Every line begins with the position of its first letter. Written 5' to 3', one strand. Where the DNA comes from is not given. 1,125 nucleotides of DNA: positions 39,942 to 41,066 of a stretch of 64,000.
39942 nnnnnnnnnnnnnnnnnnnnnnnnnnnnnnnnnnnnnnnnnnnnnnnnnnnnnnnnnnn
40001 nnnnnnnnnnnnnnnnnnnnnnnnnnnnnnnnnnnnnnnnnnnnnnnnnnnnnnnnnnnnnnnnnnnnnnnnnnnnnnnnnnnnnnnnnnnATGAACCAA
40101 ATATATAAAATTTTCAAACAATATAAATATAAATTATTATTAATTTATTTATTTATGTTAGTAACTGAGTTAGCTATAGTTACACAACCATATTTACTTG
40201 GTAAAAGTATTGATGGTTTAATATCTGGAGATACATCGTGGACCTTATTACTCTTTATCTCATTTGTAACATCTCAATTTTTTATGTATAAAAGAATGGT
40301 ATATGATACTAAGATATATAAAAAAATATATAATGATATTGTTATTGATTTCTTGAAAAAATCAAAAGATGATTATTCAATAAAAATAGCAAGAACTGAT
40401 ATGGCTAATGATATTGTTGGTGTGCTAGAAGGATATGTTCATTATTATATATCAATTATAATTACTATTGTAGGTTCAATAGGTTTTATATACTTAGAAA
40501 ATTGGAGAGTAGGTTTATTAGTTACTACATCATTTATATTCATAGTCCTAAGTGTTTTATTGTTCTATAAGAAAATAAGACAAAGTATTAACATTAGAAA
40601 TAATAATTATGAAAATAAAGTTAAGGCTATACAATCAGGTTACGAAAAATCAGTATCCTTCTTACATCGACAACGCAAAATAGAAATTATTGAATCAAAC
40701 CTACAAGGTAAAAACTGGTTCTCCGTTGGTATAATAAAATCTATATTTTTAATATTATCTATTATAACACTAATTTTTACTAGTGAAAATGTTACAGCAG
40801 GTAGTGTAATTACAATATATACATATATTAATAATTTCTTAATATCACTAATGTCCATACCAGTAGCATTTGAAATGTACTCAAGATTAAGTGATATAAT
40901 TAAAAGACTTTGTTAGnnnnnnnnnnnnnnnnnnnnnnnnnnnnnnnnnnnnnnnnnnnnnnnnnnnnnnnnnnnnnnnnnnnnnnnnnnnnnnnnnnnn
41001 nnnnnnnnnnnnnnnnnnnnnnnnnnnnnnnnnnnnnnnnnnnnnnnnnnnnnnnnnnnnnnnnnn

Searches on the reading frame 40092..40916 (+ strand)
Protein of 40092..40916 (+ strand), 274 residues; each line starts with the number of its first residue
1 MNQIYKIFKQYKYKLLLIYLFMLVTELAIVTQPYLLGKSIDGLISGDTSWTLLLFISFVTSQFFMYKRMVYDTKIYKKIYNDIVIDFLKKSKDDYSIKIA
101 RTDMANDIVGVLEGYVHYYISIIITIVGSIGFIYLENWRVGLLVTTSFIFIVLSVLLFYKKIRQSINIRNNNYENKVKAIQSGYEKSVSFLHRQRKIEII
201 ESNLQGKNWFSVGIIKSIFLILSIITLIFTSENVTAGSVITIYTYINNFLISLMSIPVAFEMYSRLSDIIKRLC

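Call 12: search_protein_families(library=pfam, proteins=[window:40092-40916:+], max_evalue=0.001)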
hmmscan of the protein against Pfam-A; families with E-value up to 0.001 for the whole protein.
window:40092-40916:+ (274 aa): 1 family
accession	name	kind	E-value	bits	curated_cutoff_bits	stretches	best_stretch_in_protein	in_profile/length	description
PF13748.11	ABC_membrane_3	-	1.8e-20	73.9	27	1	6-237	3-237/237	ABC transporter transmembrane region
